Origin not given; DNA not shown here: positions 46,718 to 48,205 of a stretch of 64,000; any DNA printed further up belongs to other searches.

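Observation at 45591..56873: SusC/SusD locus with trans-envelope ECF/anti-sigma control but no recognisable carbohydrate-active enzyme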

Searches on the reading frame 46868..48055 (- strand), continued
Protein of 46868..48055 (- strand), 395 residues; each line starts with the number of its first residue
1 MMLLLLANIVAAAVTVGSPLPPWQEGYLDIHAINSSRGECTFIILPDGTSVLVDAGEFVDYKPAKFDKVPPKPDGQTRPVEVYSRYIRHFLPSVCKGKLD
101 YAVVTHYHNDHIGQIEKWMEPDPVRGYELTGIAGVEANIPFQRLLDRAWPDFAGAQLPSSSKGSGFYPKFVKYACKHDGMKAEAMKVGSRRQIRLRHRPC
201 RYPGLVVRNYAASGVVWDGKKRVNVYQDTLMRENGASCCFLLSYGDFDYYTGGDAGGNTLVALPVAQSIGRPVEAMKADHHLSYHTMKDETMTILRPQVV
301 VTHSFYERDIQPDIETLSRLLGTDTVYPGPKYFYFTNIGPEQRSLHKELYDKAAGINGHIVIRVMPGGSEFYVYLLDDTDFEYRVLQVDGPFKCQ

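Call 48: find_related_loci(query=A1, collection=genome_contigs, flank=10000)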
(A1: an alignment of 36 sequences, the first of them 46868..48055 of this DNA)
Query A1 (395 aa) in genome_contigs; peptide patterns used: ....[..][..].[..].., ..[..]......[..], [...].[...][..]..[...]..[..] (x = any residue, [..] = any of these).
599 stretches matched a pattern (row limit reached: there are more); 518 encode a relative of the query (tblastn E <= 1e-3); the best 80 are kept; 80 distinct loci.
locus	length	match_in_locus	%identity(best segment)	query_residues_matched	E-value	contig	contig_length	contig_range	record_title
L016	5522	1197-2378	84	2-395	0e+0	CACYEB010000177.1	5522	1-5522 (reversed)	MAG: uncultured Bacteroidia bacterium isolate RUG11854 genome assembly, contig: RUG11854_asm_177, whole genome shotgun s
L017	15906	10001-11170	80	5-395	0e+0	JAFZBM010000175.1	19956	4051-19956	MAG: Bacteroidales bacterium isolate RGIG7615 Water_buffalos_Omasum-5__c1201316, whole genome shotgun sequence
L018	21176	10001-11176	65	2-395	6e-178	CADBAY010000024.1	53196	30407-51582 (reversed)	MAG: uncultured Bacteroidia bacterium isolate RUG13810 genome assembly, contig: RUG13810_asm_24, whole genome shotgun se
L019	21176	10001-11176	63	2-395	3e-171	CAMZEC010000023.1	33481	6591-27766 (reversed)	MAG TPA_asm: uncultured Bacteroidales bacterium isolate SRR10912533_bin.56_metaWRAP_v1.3_MAG genome assembly, contig: ER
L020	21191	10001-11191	50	1-395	8e-127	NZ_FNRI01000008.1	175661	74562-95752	Alistipes timonensis JC136 strain DSM 25383, whole genome shotgun sequence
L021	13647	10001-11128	50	16-395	1e-125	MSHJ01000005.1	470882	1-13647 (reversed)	MAG: Alistipes sp. Zagget8 zag_T1_merged_singles_contig_193, whole genome shotgun sequence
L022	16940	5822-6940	52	4-395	1e-123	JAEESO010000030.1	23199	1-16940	MAG: Bacteroidales bacterium isolate Tb.RUG.384 NODE_8852_length_23199_cov_3.622399, whole genome shotgun sequence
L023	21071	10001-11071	54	16-395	2e-122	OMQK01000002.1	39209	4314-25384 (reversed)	uncultured Bacteroidales bacterium isolate RUG784 genome assembly, contig: scaffold_467, whole genome shotgun sequence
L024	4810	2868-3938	54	16-395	2e-123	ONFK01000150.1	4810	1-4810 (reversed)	uncultured Bacteroidales bacterium isolate RUG257 genome assembly, contig: scaffold_12029, whole genome shotgun sequence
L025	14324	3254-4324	53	16-395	3e-120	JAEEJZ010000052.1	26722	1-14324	MAG: Bacteroidales bacterium isolate Tb.RUG.181 k141_6817026_flag=0_multi=19.0255_len=26722, whole genome shotgun sequen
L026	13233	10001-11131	46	16-395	9e-109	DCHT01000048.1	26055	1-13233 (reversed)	MAG TPA_asm: Bacteroidales bacterium UBA1745 UBA1745_contig_15872, whole genome shotgun sequence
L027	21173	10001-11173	66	1-395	0e+0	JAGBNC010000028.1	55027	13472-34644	MAG: Bacteroidales bacterium isolate RGIG9266 Water_deer_Rumen.Co__c755156, whole genome shotgun sequence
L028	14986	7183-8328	46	12-394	2e-110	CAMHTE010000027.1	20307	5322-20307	MAG: uncultured Bacteroidales bacterium isolate SRR11784293_bin.52_metaWRAP_v1.3_MAG genome assembly, contig: ERZ1220279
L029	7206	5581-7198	44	1-392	2e-104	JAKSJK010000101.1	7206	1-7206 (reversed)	MAG: Bacteroidales bacterium isolate Horse_feces45 MAG045_101, whole genome shotgun sequence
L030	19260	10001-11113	46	9-395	4e-101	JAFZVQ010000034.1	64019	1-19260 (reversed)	MAG: Bacteroidales bacterium isolate RGIG8139 Water_buffalos_Rumen-3__c847845, whole genome shotgun sequence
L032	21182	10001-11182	44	11-395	1e-97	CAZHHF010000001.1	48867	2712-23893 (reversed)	MAG TPA_asm: uncultured Bacteroides sp. isolate SRP199465_co2_166 genome assembly, contig: NODE_1457_length_48867_cov_5.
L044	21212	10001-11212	38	1-395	2e-81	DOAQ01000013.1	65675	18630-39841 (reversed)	MAG TPA_asm: Prolixibacteraceae bacterium isolate UBA12447 contig_216, whole genome shotgun sequence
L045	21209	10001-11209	36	1-395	2e-80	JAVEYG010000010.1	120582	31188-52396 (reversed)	MAG: Prolixibacteraceae bacterium isolate BF4_24 NODE_372_length_120582_cov_13.412154_Biofilm4, whole genome shotgun seq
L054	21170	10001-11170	36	9-392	2e-77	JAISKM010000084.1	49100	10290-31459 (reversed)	MAG: Candidatus Symbiothrix sp. isolate Hs463_bin48 k119_2432519, whole genome shotgun sequence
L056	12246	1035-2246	36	1-395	3e-76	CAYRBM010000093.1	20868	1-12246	MAG TPA_asm: uncultured Odoribacter sp. isolate SRP220891_co1_185 genome assembly, contig: NODE_4864_length_20868_cov_7.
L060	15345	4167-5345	38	11-393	1e-75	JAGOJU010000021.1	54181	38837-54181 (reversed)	MAG: Opitutaceae bacterium isolate Go_SlAct_bin_81 Go_SlAct_1765_length_54181_cov_8.398749, whole genome shotgun sequenc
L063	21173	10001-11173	37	10-395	6e-75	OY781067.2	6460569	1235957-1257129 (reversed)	MAG: uncultured Draconibacterium sp. isolate 7685a6f7-55f0-4bbb-ae15-a05e2d1328cd genome assembly, chromosome: 1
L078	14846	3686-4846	37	16-391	3e-72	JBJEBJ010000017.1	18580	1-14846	MAG: Candidatus Cryptobacteroides sp. isolate PUUB61_bin.006 NODE_1363_length_18580_cov_10.139433, whole genome shotgun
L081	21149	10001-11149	38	11-395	5e-72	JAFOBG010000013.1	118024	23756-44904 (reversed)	MAG: Alistipes sp. isolate RGIG310 Dairy_cattle_Colon-1__c55077, whole genome shotgun sequence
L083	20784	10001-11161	37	16-391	1e-71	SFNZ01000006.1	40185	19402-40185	MAG: Bacteroidales bacterium isolate W3P1.016 Contig102, whole genome shotgun sequence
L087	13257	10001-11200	35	2-395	2e-71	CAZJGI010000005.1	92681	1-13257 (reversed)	MAG TPA_asm: uncultured Prolixibacteraceae bacterium isolate SRP192927_co6_779 genome assembly, contig: NODE_194_length_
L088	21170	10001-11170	40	12-395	3e-82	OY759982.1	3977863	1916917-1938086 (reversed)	MAG: Prolixibacteraceae bacterium isolate a65ce3e3-c5f4-4774-b918-da8a2197b833 genome assembly, chromosome: 2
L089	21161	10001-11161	36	16-395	5e-71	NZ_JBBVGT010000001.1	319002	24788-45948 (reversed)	Albibacterium sp. RHL897 RHL.897_ctg01, whole genome shotgun sequence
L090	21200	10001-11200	37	17-395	1e-70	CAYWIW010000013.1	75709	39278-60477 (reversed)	MAG TPA_asm: uncultured Muribaculaceae bacterium isolate SRP313737_co1_118 genome assembly, contig: NODE_566_length_7570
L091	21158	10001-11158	38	16-394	1e-70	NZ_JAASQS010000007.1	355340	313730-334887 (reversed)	Rhizomicrobium electricum strain DSM 21034 Ga0373321_07, whole genome shotgun sequence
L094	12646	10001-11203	35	1-394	5e-70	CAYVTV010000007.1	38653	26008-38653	MAG TPA_asm: uncultured Bacteroidaceae bacterium isolate SRP241326_co1_334 genome assembly, contig: NODE_1713_length_386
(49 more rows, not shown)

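Call 53: search_protein_families(library=pfam, proteins=[L090:12694-14154:+, L045:3983-6235:+, L083:14016-15740:-, L060:6480-7670:-, L054:8835-9863:+, L078:2243-3193:+, L094:7061-8479:+, L088:8118-9074:+, L056:130-981:+, L091:3218-4246:+], max_evalue=0.001)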
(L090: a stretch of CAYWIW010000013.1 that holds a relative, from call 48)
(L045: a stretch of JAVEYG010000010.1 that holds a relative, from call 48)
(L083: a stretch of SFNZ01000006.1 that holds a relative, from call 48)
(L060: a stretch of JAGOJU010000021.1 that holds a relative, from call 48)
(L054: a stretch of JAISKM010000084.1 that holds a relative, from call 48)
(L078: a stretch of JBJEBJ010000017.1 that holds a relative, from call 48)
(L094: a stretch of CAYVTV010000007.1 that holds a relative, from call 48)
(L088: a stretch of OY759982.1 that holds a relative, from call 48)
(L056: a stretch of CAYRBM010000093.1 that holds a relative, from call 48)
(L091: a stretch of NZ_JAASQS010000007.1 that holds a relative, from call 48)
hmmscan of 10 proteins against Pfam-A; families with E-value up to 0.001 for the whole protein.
L090:12694-14154:+ (486 aa): 6 families
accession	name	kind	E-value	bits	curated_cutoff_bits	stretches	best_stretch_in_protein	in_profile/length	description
PF12831.13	FAD_oxidored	-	2.8e-115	386.4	27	1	39-477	1-416/416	FAD dependent oxidoreductase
PF07992.20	Pyr_redox_2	-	1.8e-07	31.3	26.1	1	39-74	2-38/291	Pyridine nucleotide-disulphide oxidoreductase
PF13450.12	NAD_binding_8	-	3.4e-06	27.7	21.9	1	42-77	1-36/68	NAD(P)-binding Rossmann-like domain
PF00890.30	FAD_binding_2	-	1e-05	25.4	20.4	1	39-74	1-36/414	FAD binding domain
PF01266.30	DAO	-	0.0003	20.9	27.9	0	39-81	1-43/353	FAD dependent oxidoreductase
PF01494.25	FAD_binding_3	-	0.00091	19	22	1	37-68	1-32/349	FAD binding domain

L045:3983-6235:+ (750 aa): 2 families
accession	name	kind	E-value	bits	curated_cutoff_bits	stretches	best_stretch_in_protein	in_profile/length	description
PF07971.18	Glyco_hydro_92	-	6.8e-124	414.8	24.6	1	263-741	2-464/464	Glycosyl hydrolase family 92 catalytic domain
PF17678.7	Glyco_hydro_92N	-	2.9e-48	165.2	34.5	1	30-256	1-236/236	Glycosyl hydrolase family 92 N-terminal domain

L083:14016-15740:- (574 aa): 1 family
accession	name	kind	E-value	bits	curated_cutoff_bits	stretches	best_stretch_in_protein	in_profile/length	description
PF00474.23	SSF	-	4.3e-26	92.2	22.8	1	34-429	2-403/406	Sodium:solute symporter family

L060:6480-7670:- (396 aa): 1 family
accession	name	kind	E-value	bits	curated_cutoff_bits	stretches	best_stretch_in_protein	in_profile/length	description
PF03009.23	GDPD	-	5.4e-19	69.7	23.6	1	48-173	1-118/244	Glycerophosphoryl diester phosphodiesterase family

L054:8835-9863:+ (342 aa): 2 families
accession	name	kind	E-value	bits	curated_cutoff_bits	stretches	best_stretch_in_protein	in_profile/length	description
PF08240.17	ADH_N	-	9e-25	87.4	23.5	1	27-135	2-103/104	Alcohol dehydrogenase GroES-like domain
PF00107.32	ADH_zinc_N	-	2.2e-20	73.4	31.8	1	174-301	2-128/129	Zinc-binding dehydrogenase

L078:2243-3193:+ (316 aa): 1 family
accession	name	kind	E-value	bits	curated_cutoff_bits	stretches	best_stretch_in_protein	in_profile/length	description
PF20562.5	DUF6772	-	1.1e-89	300.9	27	1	11-315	12-282/284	Domain of unknown function (DUF6772)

L094:7061-8479:+ (472 aa): 3 families
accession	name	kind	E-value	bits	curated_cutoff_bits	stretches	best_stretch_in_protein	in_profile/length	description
PF00884.28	Sulfatase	-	1.4e-49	169.5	25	1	27-302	1-301/301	Sulfatase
PF16347.10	SGSH_C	-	5.4e-18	66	29.3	1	255-345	7-95/154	N-sulphoglucosamine sulphohydrolase, C-terminal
PF01663.27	Phosphodiest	-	2.8e-08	34.2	23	1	30-249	2-220/342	Type I phosphodiesterase / nucleotide pyrophosphatase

L088:8118-9074:+ (318 aa): 1 family
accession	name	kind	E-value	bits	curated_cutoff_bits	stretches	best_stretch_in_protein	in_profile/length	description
PF00149.33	Metallophos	-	3.4e-18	67.2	21.5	1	33-262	2-190/191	Calcineurin-like phosphoesterase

L056:130-981:+ (283 aa): 1 family
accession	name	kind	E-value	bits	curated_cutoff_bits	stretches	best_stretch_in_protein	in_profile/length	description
PF03009.23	GDPD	-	7.4e-40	138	23.6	1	39-254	1-235/244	Glycerophosphoryl diester phosphodiesterase family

L091:3218-4246:+ (342 aa): 4 families
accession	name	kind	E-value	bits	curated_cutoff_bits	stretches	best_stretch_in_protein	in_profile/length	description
PF13377.12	Peripla_BP_3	-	4.3e-32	111.9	26.5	1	181-339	1-167/167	Periplasmic binding protein-like domain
PF13407.12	Peripla_BP_4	-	6.9e-17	62.3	35.1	1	120-323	48-258/258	Periplasmic binding protein domain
PF00532.27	Peripla_BP_1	-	1.6e-15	57.8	22.2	1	84-336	11-280/281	Periplasmic binding proteins and sugar binding domain of LacI family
PF00356.27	LacI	-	1.4e-10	41.2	27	1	12-56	2-46/46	Bacterial regulatory proteins, lacI family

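Call 65: search_protein_families(library=pfam, proteins=[L020:13751-14752:+, L044:1336-3186:+, L063:11206-12918:+, L087:8918-9892:+, L032:11197-12639:+, L089:17685-18560:+, L054:5779-6114:+, L090:8847-9899:+, L078:886-2241:+, L081:7979-9820:+], max_evalue=0.001)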
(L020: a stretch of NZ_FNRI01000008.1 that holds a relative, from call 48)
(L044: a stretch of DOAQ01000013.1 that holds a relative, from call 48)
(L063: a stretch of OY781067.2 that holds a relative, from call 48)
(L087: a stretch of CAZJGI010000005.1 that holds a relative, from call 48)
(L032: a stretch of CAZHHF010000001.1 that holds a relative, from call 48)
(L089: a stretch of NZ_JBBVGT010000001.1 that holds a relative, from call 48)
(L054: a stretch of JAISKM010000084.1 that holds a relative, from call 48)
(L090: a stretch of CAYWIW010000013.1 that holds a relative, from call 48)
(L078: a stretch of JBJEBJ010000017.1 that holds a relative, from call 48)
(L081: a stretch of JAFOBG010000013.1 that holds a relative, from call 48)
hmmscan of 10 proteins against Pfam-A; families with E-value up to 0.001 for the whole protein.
L020:13751-14752:+ (333 aa): 0 families

L044:1336-3186:+ (616 aa): 0 families

L063:11206-12918:+ (570 aa): 0 families

L087:8918-9892:+ (324 aa): 0 families

L032:11197-12639:+ (480 aa): 1 family
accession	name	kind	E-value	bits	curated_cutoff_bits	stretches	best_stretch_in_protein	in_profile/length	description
PF03629.24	SASA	-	1.9e-19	70.6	24.8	1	105-359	3-221/226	Carbohydrate esterase, sialic acid-specific acetylesterase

L089:17685-18560:+ (291 aa): 1 family
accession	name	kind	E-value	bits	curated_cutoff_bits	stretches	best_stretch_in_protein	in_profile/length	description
PF00294.29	PfkB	-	4.6e-39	135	25.8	1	23-283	35-297/302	pfkB family carbohydrate kinase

L054:5779-6114:+ (111 aa): 1 family
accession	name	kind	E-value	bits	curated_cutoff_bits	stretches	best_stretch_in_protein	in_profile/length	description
PF19912.4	DUF6385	-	3.2e-06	27.6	26.8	1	38-105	12-76/82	Domain of unknown function (DUF6385)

L090:8847-9899:+ (350 aa): 2 families
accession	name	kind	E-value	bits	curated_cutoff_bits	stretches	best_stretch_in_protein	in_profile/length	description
PF07479.19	NAD_Gly3P_dh_C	-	2.9e-17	63.6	25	1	188-338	1-138/142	NAD-dependent glycerol-3-phosphate dehydrogenase C-terminus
PF01210.29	NAD_Gly3P_dh_N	-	4.2e-11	43.5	23.1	1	5-161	2-150/158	NAD-dependent glycerol-3-phosphate dehydrogenase N-terminus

L078:886-2241:+ (451 aa): 1 family
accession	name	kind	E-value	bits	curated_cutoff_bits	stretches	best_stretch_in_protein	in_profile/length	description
PF00328.27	His_Phos_2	-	1e-12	48.6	23.6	1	67-398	10-352/354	Histidine phosphatase superfamily (branch 2)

L081:7979-9820:+ (613 aa): 5 families
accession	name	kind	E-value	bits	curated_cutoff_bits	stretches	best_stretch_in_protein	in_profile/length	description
PF13360.13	PQQ_2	-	3.5e-28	99.3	27.6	3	399-524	11-133/233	Outer membrane protein assembly factor BamB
PF13570.13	Beta-prop_ACSF4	-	9.2e-27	94.7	133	2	299-473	100-276/329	Beta-alanine-activating enzyme, beta-propeller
PF00149.33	Metallophos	-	1.6e-16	61.8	21.5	1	25-202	1-191/191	Calcineurin-like phosphoesterase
PF01011.28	PQQ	-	2.4e-09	36.9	26.7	0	331-369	46-84/595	Glucose/ethanol/alcohol dehydrogenase, beta-propeller domain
PF12850.12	Metallophos_2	-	5.4e-07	30.2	27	1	26-206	2-123/154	Calcineurin-like phosphoesterase superfamily domain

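Call 66: search_solved_structures(query=A1, max_evalue=0.01, show_alignments=2)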
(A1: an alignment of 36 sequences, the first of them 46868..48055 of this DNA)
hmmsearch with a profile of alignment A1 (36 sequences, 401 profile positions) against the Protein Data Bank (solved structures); distinct sequences matched with E-value up to 0.01: 5.
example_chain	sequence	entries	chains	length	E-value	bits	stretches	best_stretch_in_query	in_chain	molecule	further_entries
1wra_A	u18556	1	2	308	1.8e-10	43.5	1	37-127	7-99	Teichoic acid phosphorylcholine esterase/choline binding protein E (cbpE)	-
12qj_A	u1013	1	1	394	3.7e-10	42.4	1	37-127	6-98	Choline binding protein E CbpE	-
2bib_A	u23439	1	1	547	1.2e-09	40.8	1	37-127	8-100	TEICHOIC ACID PHOSPHORYLCHOLINE ESTERASE/ CHOLINE BINDING PROTEIN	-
9ic4_A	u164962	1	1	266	0.0014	20.8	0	237-309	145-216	Competence protein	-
3adr_A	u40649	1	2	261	0.0029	19.8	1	103-138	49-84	Putative uncharacterized protein ST1585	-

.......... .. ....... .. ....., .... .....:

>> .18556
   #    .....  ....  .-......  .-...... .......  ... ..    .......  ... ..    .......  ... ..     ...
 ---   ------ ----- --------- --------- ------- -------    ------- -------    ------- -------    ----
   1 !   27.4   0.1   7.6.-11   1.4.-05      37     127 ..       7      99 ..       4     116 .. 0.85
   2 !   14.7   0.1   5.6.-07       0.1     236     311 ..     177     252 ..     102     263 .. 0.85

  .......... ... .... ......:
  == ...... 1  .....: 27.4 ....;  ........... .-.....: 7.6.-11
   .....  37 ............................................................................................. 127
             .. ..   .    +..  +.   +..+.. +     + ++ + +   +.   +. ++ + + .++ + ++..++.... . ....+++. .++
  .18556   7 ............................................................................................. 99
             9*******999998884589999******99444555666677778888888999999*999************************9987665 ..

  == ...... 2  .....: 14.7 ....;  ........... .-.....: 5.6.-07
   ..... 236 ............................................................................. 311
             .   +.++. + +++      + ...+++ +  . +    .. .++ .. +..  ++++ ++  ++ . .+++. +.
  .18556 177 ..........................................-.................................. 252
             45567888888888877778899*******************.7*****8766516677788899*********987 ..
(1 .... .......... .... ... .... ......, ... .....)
